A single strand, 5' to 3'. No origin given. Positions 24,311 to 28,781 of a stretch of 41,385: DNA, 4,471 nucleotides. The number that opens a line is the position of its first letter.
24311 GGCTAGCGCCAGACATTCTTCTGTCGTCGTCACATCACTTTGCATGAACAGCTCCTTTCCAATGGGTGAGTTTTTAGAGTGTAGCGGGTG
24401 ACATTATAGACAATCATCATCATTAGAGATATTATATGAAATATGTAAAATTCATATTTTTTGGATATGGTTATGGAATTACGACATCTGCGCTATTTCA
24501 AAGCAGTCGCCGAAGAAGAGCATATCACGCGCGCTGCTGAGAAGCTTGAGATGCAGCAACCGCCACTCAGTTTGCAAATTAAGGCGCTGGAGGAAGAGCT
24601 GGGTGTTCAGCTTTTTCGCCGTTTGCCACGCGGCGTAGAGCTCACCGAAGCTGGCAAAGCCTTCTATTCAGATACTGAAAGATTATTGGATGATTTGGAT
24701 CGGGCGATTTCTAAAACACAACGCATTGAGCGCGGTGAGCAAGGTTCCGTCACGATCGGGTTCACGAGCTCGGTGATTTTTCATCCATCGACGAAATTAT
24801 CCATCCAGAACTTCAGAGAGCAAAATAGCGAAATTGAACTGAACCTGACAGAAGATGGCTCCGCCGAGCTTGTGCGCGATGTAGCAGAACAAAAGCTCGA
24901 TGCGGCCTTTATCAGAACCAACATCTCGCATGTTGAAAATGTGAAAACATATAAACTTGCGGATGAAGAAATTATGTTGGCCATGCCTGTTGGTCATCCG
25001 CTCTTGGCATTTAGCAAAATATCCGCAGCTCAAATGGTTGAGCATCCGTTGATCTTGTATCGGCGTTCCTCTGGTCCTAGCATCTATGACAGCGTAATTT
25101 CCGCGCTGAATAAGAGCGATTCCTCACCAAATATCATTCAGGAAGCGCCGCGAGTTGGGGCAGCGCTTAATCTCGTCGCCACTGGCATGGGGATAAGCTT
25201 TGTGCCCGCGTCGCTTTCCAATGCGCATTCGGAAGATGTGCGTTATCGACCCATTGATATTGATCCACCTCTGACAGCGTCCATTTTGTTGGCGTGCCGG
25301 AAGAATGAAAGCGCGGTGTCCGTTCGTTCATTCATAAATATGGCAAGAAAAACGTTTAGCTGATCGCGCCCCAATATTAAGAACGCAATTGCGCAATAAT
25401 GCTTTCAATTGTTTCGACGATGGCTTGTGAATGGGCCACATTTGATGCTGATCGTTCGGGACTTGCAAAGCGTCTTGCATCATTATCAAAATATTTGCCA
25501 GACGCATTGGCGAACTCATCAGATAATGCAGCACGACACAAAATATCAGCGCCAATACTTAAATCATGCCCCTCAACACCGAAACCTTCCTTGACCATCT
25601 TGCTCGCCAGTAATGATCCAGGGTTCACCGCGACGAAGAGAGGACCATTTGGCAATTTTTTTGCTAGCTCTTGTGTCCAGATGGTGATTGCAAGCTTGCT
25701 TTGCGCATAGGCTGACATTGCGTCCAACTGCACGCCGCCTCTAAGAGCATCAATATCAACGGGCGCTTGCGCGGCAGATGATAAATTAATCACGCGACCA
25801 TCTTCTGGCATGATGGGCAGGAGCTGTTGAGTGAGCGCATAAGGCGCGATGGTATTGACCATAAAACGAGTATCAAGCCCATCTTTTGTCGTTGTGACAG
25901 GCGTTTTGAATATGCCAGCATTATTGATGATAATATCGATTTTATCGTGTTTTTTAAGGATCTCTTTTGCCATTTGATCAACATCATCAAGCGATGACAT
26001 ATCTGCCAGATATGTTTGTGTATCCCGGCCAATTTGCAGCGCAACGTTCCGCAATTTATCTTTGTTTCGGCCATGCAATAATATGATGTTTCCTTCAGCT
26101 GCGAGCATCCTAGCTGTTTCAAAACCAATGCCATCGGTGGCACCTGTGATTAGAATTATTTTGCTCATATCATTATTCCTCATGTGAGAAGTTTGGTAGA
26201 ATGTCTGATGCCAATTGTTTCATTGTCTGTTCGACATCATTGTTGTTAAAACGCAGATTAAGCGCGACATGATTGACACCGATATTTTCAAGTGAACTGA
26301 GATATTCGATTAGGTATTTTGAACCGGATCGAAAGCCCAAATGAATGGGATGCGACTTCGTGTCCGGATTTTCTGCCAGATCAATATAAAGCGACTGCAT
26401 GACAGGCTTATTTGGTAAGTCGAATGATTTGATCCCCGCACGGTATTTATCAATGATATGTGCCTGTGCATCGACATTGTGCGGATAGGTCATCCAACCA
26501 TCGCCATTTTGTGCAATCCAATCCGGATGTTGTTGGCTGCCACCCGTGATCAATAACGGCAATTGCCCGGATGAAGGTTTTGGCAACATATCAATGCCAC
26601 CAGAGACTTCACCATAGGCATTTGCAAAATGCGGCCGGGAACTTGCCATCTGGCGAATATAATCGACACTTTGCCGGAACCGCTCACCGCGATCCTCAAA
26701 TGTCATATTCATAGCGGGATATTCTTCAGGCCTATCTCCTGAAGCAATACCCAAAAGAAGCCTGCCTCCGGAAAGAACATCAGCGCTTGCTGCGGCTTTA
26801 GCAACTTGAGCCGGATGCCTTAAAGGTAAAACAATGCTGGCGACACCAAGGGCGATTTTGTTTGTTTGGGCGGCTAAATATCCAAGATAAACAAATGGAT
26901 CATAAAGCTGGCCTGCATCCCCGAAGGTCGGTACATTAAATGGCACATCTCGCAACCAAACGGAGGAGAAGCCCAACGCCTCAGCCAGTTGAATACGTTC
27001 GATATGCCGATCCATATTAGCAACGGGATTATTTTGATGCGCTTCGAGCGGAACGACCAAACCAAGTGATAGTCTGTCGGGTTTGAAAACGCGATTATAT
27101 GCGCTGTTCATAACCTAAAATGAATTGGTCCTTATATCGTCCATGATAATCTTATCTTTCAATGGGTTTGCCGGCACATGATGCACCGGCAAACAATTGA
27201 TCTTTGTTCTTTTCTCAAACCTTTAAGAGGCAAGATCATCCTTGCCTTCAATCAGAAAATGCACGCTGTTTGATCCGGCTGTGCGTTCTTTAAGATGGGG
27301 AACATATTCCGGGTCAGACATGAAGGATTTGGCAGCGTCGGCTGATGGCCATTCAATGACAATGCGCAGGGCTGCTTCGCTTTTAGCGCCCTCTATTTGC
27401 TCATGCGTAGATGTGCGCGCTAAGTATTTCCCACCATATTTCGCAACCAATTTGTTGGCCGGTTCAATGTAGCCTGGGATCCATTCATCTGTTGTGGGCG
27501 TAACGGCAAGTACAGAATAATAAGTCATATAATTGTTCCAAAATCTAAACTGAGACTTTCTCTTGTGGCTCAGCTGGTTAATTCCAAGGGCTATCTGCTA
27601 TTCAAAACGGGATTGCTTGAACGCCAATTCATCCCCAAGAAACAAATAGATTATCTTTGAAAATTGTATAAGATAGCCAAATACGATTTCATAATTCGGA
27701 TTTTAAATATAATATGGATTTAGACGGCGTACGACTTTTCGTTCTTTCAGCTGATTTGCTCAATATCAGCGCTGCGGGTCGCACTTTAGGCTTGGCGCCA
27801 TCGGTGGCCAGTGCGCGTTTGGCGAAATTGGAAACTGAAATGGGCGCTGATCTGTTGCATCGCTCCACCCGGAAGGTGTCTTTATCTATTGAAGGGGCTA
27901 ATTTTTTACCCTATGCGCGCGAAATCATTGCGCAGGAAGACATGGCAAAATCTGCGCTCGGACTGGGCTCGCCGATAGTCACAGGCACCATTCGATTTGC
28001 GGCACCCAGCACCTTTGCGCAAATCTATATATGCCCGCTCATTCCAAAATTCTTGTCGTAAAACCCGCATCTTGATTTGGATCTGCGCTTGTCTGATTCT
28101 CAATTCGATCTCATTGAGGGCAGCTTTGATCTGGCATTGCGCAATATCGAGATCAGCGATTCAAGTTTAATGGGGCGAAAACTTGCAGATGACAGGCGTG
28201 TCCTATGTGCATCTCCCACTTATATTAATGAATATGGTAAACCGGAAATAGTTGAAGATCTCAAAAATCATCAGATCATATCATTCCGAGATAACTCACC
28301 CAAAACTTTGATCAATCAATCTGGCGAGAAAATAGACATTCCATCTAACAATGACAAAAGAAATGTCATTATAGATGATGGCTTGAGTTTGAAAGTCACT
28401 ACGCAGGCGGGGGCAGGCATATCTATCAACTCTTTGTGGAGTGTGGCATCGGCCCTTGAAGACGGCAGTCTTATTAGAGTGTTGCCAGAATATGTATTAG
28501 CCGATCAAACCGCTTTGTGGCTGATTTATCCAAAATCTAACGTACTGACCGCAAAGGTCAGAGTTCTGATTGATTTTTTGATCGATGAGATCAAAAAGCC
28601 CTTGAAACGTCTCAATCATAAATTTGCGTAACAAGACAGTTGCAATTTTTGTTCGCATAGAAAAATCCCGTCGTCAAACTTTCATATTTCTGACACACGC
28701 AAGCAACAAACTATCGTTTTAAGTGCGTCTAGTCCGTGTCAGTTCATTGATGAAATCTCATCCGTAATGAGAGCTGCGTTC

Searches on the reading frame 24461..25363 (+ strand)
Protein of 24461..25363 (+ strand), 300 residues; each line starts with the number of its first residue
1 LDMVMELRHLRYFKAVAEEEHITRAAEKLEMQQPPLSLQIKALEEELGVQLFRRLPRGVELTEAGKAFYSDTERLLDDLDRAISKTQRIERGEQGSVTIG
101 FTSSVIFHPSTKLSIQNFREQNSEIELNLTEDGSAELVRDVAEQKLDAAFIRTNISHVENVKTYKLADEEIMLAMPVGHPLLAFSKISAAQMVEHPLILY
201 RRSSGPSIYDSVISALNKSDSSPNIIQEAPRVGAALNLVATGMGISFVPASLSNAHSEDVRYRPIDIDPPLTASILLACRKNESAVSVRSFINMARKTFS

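Call 49: search_protein_families(library=pfam, proteins=[window:24461-25363:+], max_evalue=0.00001)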
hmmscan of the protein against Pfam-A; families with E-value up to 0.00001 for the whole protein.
window:24461-25363:+ (300 aa): 2 families
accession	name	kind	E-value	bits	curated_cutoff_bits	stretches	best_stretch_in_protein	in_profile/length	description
PF03466.25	LysR_substrate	-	1.2e-35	123.3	28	1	91-299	2-208/209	LysR substrate binding domain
PF00126.33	HTH_1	-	2.2e-24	85.6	26.6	1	7-66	1-60/60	Bacterial regulatory helix-turn-helix protein, lysR family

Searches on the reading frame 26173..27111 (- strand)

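Call 23: search_protein_families(library=pfam, proteins=[window:26173-27111:-], max_evalue=0.001)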
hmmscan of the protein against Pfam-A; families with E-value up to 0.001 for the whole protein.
window:26173-27111:- (312 aa): 1 family
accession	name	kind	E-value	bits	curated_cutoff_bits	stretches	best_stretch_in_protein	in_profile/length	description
PF00296.26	Bac_luciferase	-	4.4e-42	145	27.9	1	25-237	14-222/314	Luciferase-like monooxygenase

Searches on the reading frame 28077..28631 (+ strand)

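Call 23: search_protein_families(library=pfam, proteins=[window:28077-28631:+], max_evalue=0.001)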
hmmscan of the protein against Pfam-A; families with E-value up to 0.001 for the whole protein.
window:28077-28631:+ (184 aa): 1 family
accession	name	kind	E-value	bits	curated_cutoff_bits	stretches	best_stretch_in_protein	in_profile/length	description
PF03466.25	LysR_substrate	-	4.5e-22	78.9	28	1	8-171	46-207/209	LysR substrate binding domain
